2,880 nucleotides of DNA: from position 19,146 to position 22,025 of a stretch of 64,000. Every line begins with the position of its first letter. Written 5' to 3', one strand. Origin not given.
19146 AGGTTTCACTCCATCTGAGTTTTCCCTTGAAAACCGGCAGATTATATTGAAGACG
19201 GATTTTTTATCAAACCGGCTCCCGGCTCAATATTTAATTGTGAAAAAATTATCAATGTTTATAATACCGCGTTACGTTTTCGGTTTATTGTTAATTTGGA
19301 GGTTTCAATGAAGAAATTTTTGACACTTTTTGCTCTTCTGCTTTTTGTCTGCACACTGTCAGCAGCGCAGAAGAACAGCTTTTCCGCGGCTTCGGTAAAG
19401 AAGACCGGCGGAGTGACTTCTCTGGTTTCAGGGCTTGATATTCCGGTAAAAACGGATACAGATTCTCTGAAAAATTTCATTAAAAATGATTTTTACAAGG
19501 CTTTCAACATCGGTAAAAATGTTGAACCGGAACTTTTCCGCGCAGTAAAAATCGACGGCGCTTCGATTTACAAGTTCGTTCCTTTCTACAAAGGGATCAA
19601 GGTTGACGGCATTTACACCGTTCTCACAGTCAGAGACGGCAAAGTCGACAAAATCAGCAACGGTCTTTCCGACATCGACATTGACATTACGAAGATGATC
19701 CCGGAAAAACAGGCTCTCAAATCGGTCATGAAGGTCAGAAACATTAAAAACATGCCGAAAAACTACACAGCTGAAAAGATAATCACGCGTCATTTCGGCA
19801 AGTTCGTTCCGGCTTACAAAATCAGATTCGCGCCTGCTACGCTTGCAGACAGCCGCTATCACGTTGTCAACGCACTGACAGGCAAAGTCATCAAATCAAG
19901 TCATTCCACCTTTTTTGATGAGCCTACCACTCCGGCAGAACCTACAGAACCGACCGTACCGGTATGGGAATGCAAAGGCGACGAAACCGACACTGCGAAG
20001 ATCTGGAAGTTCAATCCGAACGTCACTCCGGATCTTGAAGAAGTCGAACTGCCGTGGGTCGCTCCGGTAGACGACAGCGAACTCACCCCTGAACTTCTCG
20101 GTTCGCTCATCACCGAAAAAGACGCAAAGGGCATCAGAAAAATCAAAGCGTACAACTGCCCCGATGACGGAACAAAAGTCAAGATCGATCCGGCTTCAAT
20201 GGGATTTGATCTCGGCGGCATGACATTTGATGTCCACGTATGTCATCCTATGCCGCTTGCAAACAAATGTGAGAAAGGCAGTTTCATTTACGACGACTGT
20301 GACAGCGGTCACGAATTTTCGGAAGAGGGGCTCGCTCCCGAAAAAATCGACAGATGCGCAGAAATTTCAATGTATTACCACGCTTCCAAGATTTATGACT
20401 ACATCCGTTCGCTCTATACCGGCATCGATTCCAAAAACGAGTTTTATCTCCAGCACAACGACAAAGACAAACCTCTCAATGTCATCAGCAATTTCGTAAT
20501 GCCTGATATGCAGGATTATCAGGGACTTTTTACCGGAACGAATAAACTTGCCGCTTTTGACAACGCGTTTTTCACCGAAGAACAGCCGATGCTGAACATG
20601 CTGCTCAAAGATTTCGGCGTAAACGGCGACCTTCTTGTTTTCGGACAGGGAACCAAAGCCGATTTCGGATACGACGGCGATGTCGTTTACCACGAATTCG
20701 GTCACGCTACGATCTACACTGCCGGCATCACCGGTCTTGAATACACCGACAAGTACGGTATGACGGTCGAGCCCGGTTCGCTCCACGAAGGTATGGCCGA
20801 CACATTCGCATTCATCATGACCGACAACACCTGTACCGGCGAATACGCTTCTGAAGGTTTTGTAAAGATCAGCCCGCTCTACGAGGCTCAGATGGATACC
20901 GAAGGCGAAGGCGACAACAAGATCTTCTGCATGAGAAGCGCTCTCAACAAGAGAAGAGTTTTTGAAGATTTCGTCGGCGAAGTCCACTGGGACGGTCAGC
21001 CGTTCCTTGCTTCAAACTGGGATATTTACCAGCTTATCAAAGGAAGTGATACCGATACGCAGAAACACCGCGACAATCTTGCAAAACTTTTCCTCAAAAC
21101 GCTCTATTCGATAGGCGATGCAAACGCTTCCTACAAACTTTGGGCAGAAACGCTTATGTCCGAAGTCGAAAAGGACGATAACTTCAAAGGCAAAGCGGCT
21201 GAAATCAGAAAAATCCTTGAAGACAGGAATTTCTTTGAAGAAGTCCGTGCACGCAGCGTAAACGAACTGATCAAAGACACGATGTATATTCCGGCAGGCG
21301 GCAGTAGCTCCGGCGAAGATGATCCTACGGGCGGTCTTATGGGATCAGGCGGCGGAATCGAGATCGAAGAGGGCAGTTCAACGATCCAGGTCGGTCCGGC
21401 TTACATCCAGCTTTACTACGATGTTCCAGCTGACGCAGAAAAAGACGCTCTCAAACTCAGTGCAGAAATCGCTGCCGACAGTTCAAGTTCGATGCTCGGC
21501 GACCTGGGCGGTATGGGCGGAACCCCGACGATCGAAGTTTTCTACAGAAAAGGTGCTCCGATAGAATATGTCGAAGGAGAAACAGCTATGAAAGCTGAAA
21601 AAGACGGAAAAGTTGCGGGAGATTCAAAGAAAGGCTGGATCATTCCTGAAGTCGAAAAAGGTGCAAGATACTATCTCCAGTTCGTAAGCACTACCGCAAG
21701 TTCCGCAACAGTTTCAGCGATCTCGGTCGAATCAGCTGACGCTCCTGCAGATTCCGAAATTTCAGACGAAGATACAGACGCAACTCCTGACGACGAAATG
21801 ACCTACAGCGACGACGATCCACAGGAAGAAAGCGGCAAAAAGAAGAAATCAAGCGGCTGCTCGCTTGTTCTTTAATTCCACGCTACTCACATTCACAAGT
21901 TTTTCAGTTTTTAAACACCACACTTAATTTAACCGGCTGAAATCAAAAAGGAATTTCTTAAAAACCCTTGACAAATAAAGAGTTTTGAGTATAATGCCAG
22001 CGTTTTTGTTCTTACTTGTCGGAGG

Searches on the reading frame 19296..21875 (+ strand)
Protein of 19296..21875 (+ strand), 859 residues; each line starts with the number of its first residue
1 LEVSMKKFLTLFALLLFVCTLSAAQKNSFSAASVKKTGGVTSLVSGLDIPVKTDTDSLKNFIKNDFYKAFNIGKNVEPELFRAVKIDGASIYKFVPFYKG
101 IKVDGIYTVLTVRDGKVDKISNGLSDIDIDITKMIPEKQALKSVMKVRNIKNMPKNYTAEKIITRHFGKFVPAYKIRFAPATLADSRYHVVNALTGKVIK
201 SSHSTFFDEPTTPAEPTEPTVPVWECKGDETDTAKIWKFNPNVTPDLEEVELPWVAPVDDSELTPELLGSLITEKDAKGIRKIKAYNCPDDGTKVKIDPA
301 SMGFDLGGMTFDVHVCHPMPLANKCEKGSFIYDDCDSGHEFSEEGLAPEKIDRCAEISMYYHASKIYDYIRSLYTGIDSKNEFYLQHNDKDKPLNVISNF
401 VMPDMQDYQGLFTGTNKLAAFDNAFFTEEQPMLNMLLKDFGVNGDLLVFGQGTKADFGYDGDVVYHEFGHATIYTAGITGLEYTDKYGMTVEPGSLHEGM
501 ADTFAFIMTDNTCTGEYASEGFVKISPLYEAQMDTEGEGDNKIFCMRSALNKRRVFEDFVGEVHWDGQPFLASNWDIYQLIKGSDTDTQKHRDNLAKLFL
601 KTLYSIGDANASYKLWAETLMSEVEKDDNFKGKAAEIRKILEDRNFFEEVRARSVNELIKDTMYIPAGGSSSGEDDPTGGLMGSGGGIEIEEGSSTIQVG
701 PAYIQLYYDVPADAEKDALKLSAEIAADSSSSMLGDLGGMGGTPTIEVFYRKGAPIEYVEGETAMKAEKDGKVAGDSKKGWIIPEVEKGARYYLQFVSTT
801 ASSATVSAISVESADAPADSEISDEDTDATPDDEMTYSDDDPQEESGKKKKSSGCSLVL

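Call 54: search_protein_families(library=ncbifam, proteins=[window:19296-21875:+], max_evalue=0.01)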
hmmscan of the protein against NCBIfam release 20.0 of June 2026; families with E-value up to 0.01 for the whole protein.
window:19296-21875:+ (859 aa): 1 family
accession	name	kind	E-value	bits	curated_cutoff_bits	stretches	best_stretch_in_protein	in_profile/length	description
NF047971.1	ThermolysLepto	equivalog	5.1e-05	21.6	1350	0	71-145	72-148/776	M4 family metalopeptidase thermolysin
